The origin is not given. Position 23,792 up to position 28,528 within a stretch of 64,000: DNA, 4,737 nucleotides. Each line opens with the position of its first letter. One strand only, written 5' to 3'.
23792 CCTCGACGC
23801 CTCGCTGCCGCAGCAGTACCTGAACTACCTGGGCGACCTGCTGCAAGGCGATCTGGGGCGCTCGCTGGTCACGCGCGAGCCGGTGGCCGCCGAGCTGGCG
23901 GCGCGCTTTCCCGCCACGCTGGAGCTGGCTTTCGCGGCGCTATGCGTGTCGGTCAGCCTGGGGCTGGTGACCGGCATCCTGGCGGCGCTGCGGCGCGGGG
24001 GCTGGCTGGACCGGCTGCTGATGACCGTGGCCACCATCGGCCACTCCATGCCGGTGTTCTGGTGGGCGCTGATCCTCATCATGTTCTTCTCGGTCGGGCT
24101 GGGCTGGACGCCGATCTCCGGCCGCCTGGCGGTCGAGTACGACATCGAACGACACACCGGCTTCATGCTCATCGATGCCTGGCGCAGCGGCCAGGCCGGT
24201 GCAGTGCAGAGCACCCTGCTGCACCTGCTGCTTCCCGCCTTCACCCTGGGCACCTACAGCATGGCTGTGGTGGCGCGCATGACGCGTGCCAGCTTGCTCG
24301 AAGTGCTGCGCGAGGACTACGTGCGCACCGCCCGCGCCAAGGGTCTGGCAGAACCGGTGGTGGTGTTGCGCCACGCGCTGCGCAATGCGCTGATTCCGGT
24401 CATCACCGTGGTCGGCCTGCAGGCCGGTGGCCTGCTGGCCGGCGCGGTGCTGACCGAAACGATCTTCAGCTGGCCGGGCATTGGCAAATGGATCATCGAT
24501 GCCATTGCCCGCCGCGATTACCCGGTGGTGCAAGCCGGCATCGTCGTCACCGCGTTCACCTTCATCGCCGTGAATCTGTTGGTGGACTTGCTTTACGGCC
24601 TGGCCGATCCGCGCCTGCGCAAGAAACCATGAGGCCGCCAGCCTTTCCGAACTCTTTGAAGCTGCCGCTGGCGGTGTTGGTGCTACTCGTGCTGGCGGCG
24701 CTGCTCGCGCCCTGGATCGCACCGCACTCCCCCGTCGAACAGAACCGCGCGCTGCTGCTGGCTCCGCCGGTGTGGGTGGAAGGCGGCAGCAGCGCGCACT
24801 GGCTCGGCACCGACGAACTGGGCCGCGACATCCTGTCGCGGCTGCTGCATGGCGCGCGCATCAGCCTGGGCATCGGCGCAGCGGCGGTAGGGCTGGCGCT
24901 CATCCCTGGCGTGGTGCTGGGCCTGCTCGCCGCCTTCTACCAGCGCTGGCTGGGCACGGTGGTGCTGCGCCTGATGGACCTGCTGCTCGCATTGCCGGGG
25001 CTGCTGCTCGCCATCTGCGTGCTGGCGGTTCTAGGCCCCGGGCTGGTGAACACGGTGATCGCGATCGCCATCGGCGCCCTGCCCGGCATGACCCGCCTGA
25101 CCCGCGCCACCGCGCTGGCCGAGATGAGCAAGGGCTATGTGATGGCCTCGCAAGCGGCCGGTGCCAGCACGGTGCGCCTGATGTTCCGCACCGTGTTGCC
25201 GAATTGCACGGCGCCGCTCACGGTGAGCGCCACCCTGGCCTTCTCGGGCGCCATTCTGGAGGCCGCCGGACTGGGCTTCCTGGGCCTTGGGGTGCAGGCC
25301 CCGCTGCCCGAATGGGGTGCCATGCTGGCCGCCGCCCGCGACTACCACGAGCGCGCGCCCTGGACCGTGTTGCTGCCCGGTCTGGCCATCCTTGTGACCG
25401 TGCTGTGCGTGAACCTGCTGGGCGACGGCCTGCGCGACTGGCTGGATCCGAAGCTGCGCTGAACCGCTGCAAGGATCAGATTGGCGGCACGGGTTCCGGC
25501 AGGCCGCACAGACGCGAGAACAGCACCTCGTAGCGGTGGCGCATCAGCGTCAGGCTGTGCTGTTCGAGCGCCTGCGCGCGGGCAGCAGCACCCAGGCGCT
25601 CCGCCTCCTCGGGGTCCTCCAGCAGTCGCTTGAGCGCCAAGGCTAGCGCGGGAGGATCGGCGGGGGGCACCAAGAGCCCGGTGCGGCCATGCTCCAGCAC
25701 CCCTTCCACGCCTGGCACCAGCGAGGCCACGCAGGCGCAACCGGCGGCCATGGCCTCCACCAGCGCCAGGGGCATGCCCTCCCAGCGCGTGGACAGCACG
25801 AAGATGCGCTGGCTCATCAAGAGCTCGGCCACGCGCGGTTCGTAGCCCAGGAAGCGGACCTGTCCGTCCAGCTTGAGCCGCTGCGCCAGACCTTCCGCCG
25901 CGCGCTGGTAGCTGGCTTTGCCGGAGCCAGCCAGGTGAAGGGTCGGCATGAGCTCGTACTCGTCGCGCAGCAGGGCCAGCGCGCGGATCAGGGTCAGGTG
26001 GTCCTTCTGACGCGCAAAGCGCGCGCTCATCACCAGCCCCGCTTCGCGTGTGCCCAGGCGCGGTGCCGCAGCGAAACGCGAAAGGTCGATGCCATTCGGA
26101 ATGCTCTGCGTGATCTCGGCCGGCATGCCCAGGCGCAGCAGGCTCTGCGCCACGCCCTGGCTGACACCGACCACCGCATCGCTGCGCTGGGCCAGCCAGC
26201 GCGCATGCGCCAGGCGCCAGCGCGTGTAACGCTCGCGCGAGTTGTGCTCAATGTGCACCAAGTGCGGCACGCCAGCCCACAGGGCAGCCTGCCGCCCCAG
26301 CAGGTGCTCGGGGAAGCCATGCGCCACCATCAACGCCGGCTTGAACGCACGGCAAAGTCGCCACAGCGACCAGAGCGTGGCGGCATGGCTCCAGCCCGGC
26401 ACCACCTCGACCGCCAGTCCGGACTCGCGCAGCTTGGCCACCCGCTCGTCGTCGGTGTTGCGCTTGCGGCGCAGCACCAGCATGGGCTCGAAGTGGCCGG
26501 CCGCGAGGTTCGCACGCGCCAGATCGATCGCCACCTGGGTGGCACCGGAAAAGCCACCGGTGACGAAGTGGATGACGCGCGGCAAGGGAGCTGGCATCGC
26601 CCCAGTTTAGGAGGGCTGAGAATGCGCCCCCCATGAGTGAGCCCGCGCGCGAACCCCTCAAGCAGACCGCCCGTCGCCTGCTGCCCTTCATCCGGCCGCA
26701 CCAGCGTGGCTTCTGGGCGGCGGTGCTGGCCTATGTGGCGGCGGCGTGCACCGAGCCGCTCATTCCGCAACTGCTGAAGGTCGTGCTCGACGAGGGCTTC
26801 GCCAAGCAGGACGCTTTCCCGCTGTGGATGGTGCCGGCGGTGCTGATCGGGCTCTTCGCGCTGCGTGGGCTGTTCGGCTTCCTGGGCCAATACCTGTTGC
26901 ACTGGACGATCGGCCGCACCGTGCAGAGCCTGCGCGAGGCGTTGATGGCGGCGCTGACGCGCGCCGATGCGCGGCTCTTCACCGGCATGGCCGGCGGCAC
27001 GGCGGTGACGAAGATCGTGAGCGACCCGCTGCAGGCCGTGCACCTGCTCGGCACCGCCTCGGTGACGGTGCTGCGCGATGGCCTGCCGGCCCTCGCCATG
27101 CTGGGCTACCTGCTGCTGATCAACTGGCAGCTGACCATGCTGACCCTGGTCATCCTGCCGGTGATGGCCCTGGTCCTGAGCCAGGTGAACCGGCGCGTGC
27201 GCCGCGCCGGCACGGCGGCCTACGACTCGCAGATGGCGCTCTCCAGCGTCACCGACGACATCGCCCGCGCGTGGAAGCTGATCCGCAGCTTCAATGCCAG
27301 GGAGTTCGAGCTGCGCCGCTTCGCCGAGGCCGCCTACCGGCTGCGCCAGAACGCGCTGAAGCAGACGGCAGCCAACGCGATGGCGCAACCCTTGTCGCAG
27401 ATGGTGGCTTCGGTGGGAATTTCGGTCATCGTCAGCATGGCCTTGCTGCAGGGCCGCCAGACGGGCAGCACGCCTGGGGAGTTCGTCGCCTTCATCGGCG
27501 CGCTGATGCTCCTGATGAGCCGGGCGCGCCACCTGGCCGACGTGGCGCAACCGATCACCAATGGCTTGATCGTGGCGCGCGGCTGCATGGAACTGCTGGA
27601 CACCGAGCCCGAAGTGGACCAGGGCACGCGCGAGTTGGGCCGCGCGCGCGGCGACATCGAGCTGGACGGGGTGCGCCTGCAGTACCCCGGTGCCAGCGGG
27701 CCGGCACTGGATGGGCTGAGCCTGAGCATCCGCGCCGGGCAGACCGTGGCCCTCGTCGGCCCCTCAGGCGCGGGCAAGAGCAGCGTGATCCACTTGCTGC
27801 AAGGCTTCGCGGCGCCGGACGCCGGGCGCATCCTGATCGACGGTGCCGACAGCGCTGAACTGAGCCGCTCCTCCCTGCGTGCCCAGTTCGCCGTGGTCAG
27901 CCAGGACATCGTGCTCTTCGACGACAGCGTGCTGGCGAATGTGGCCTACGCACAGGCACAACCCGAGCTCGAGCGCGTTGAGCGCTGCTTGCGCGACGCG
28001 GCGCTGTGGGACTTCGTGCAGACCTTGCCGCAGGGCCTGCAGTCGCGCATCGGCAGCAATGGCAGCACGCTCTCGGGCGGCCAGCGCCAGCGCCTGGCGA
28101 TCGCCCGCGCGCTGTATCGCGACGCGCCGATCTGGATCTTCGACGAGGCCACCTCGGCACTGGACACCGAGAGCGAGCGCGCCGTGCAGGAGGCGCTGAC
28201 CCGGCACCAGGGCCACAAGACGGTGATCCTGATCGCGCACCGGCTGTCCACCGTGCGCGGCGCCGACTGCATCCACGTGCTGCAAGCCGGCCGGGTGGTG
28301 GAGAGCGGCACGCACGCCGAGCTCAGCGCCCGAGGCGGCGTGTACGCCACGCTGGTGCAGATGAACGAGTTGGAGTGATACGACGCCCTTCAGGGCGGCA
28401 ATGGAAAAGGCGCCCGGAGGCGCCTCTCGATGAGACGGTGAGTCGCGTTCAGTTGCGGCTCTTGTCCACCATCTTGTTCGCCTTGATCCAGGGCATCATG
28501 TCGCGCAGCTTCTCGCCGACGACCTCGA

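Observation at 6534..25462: PUL-like peptidoglycan-foraging locus in a betaproteobacterium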

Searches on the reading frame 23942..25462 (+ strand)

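Call 5: search_protein_families(library=pfam, proteins=[window:23942-25462:+])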
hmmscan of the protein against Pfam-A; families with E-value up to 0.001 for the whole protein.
window:23942-25462:+ (506 aa): 2 families
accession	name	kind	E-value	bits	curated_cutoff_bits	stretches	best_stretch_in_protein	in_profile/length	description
PF00528.27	BPD_transp_1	-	2e-29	103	26.4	1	323-506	1-183/184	Binding-protein-dependent transport system inner membrane component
PF12911.12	OppC_N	-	2.4e-06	27.8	23.9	1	243-276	20-53/53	N-terminal TM domain of oligopeptide transport permease C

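Call 7: search_protein_families(library=ncbifam, proteins=[window:23942-25462:+], max_evalue=0.00001)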
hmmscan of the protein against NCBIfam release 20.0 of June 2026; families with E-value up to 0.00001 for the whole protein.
window:23942-25462:+ (506 aa): 17 families
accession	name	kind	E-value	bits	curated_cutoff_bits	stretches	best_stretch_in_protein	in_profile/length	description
NF008160.0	PRK10913.1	equivalog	3.7e-93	312.2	483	1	243-506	36-299/300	dipeptide ABC transporter permease DppC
NF045473.1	Opp1C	equivalog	7.3e-75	251.8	350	1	242-505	10-267/267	nickel/cobalt ABC transporter permease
NF045474.1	Opp2C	equivalog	3.5e-74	249.3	300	1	283-502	17-236/236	nickel transporter permease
NF011662.0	PRK15082.1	equivalog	9e-73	245.3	484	1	245-505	45-300/303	glutathione ABC transporter permease GsiD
NF045476.1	Opp4C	equivalog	6.9e-72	242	350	1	243-504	20-278/278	oligopeptide ABC transporter permease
TIGR02790.1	nickel_nikC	equivalog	1.7e-69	234.3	358.45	1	242-502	4-258/258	nickel ABC transporter permease subunit NikC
NF007738.0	PRK10417.1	equivalog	6.2e-66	222.7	335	1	238-505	10-271/277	nickel ABC transporter permease subunit NikC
NF007376.0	PRK09881.1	equivalog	2e-64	217.5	434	1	244-505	38-293/298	D,D-dipeptide ABC transporter permease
NF011691.0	PRK15111.1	equivalog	8.3e-60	202.8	379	1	245-499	35-289/296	putrescine export ABC transporter permease SapC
NF047573.1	opine_perm_CntC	exception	1.2e-53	182.3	440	1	241-505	13-271/271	staphylopine uptake ABC transporter permease subunit CntC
NF045475.1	Opp3C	equivalog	8.5e-51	173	450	1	284-506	106-328/328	oligopeptide ABC transporter permease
NF011935.0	PRK15406.1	equivalog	1.3e-46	159.7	433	1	243-506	43-302/302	oligopeptide ABC transporter permease OppC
NF043080.1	MMSYN1_0166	equivalog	1.4e-27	96.4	370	1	243-505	44-305/307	oligopeptide ABC transporter permease OppC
NF011596.0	PRK15021.1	subfamily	4.8e-19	68.6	439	1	282-504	117-338/341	microcin C ABC transporter permease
TIGR01097.1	PhnE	equivalog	7.6e-13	48.5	216.7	1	298-501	54-251/252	phosphonate ABC transporter, permease protein PhnE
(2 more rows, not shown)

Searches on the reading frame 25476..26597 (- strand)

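Call 5: search_protein_families(library=pfam, proteins=[window:25476-26597:-])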
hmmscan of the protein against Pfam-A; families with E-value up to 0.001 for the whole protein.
window:25476-26597:- (373 aa): 6 families
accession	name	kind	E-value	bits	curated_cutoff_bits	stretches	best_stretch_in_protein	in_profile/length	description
PF00534.26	Glycos_transf_1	-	1.3e-32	113.1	26.4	1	185-341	15-171/172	Glycosyl transferases group 1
PF13692.12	Glyco_trans_1_4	-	1.2e-30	107.1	27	1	188-328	4-142/142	Glycosyl transferases group 1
PF13439.12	Glyco_transf_4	-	1.2e-19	71.4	28.5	1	17-174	2-170/170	Glycosyltransferase Family 4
PF13579.12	Glyco_trans_4_4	-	4.9e-15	56.7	29.7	1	18-169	2-158/158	Glycosyl transferase 4-like domain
PF13524.12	Glyco_trans_1_2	-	3.1e-11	43.9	25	1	219-349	16-135/144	Glycosyl transferase-like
PF20706.3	GT4-conflict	-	7e-06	25.7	26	1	126-340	134-369/385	Family 4 Glycosyltransferase in conflict systems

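Call 7: search_protein_families(library=ncbifam, proteins=[window:25476-26597:-], max_evalue=0.00001)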
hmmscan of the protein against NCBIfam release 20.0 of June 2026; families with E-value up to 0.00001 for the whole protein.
window:25476-26597:- (373 aa): 24 families
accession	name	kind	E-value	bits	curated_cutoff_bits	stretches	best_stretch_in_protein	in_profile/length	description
TIGR03088.1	stp2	hypoth_equivalog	7.4e-38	130.6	409.05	1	72-362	67-372/374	TIGR03088 family PEP-CTERM/XrtA system glycosyltransferase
NF041876.1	EPS_EpsE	equivalog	5.2e-31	108.3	400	1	165-348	190-381/389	exopolysaccharide biosynthesis GT4 family glycosyltransferase EpsE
TIGR03999.1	thiol_BshA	equivalog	1.8e-23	83.1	273.7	1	133-363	139-373/375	N-acetyl-alpha-D-glucosaminyl L-malate synthase BshA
NF038011.1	PelF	equivalog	2.9e-20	72.8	100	1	134-359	253-488/489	GT4 family glycosyltransferase PelF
TIGR02149.1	glgA_Coryne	subfamily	7.1e-17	61.6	302.4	1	137-355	143-382/391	glycogen synthase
TIGR04063.1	stp3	hypoth_equivalog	2.6e-16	59.5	442.05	1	110-363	132-395/397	TIGR04063 family PEP-CTERM/XrtA system glycosyltransferase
NF038229.1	Glyco4_Geo_Pelo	equivalog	7.8e-16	58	400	1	54-362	25-335/338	GPMC system family 4 glycosyltransferase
TIGR04005.1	wcaL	equivalog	9.1e-14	51.1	537.6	1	116-325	153-367/406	colanic acid biosynthesis glycosyltransferase WcaL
TIGR03449.1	mycothiol_MshA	equivalog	4.3e-13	49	462.5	1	164-343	191-384/406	D-inositol-3-phosphate glycosyltransferase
NF050063.1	ProtGlycPglJ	equivalog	5.4e-13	48.9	500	1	133-353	139-357/363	N-acetylgalactosamine-N,N'-diacetylbacillosaminyl-diphospho-undecaprenol 4-alpha-N-acetylgalactosaminyltransferase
NF007396.0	PRK09922.1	equivalog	1.5e-12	47.1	385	1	139-324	136-322/361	lipopolysaccharide 1,6-galactosyltransferase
NF041010.1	glycosy_Agl16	equivalog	2.2e-11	43.2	575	1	132-343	127-332/352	glycosylation protein Agl16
TIGR04348.1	TIGR04348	equivalog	2.6e-11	43.2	300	1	185-343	137-292/310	selenoneine biosynthesis selenosugar synthase SenB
NF050056.1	ProtGlycPglH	equivalog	1.2e-10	41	600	1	184-343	178-334/354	GalNAc-alpha-(1->4)-GalNAc-alpha-(1->3)-diNAcBac-PP-undecaprenol alpha-1,4-N-acetyl-D-galactosaminyltransferase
NF053787.1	GlcN_PG_synth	equivalog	1.2e-10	40.8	480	1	133-348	138-344/361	N-acetylglucosaminyl phosphatidylglycerol synthase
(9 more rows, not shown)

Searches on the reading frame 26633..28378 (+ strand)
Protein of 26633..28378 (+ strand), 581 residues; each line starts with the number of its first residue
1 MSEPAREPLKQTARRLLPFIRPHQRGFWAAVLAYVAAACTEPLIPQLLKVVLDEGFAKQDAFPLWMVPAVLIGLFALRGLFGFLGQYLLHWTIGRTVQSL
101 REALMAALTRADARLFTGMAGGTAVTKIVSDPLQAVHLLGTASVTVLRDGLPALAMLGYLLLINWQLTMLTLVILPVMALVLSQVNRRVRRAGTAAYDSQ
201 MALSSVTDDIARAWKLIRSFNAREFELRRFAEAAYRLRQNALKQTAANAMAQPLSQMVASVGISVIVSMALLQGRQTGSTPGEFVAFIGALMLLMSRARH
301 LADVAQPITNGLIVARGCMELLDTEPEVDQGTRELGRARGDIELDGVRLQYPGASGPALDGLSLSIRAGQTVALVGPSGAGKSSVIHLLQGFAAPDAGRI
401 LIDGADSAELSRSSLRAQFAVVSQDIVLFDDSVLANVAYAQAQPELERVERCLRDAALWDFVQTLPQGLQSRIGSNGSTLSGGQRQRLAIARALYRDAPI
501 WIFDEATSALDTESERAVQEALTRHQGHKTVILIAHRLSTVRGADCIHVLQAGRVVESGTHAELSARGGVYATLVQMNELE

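Call 5: search_protein_families(library=pfam, proteins=[window:26633-28378:+])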
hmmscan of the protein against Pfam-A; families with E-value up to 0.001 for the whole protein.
window:26633-28378:+ (581 aa): 3 families
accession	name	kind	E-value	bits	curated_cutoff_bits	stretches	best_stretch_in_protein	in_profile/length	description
PF00005.33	ABC_tran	-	4.4e-32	112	25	1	359-508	1-137/137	ABC transporter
PF00664.28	ABC_membrane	-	5.4e-30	105.5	28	1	28-295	2-271/274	ABC transporter transmembrane region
PF02463.25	SMC_N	-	1.3e-09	38.2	40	1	477-547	134-208/220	RecF/RecN/SMC N terminal domain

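Call 7: search_protein_families(library=ncbifam, proteins=[window:26633-28378:+], max_evalue=0.00001)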
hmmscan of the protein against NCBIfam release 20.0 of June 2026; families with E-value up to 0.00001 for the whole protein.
window:26633-28378:+ (581 aa): 181 families (the best 25 are shown)
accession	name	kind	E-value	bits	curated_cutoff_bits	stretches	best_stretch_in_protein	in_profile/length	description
TIGR02203.1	MsbA_lipidA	equivalog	1.4e-179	598.2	602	1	14-578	3-569/572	lipid A export permease/ATP-binding protein MsbA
NF008381.0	PRK11176.1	equivalog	2.1e-138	462.2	867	1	10-577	10-578/582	lipid A ABC transporter ATP-binding protein/permease MsbA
TIGR02204.1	MsbA_rel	hypoth_equivalog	1.5e-111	373.8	780.4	1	14-577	7-574/576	ABC transporter, permease/ATP-binding protein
NF045513.1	HepA_fam_ABC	equivalog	6.7e-103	345.2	725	1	63-576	93-607/610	heterocyst formation ABC transporter subunit HepA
TIGR00958.1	3a01208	subfamily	7.5e-101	338.5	874.6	1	12-575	148-711/711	antigen peptide transporter 2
TIGR03797.1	NHLM_micro_ABC2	equivalog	2.8e-90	303.7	709.4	1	14-576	124-683/686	NHLP bacteriocin export ABC transporter permease/ATPase subunit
NF010178.0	PRK13657.1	equivalog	3e-90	303.3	733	1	13-578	7-570/588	glucan ABC transporter ATP-binding protein/ permease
TIGR01846.1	type_I_sec_HlyB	subfamily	1.8e-82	277.8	725.55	1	43-576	157-690/694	type I secretion system permease/ATPase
TIGR03796.1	NHLM_micro_ABC1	equivalog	1.4e-80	271.4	853.3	1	12-576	141-710/710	NHLP family bacteriocin export ABC transporter peptidase/permease/ATPase subunit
NF052233.1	CphA_assoc_ABC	equivalog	4.4e-74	250.2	880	1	8-576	167-741/766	cyanophycin metabolism-associated ABC transporter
TIGR02857.1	CydD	equivalog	2e-73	248.1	435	1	46-549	24-528/529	thiol reductant ABC exporter subunit CydD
TIGR01192.1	chvA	subfamily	3.6e-72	243.8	585.4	1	160-578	151-570/585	glucan export ABC transporter ATP-binding protein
TIGR03375.1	type_I_sec_LssB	subfamily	6.4e-71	239.6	693.1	1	138-563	260-687/696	type I secretion system permease/ATPase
NF008364.0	PRK11160.1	equivalog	8.4e-69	232.6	630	1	153-576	148-573/575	heme ABC transporter ATP-binding protein/permease CydC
NF008055.0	PRK10789.1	equivalog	1.7e-68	231.5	845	1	21-581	12-574/590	SmdA family multidrug ABC transporter permease/ATP-binding protein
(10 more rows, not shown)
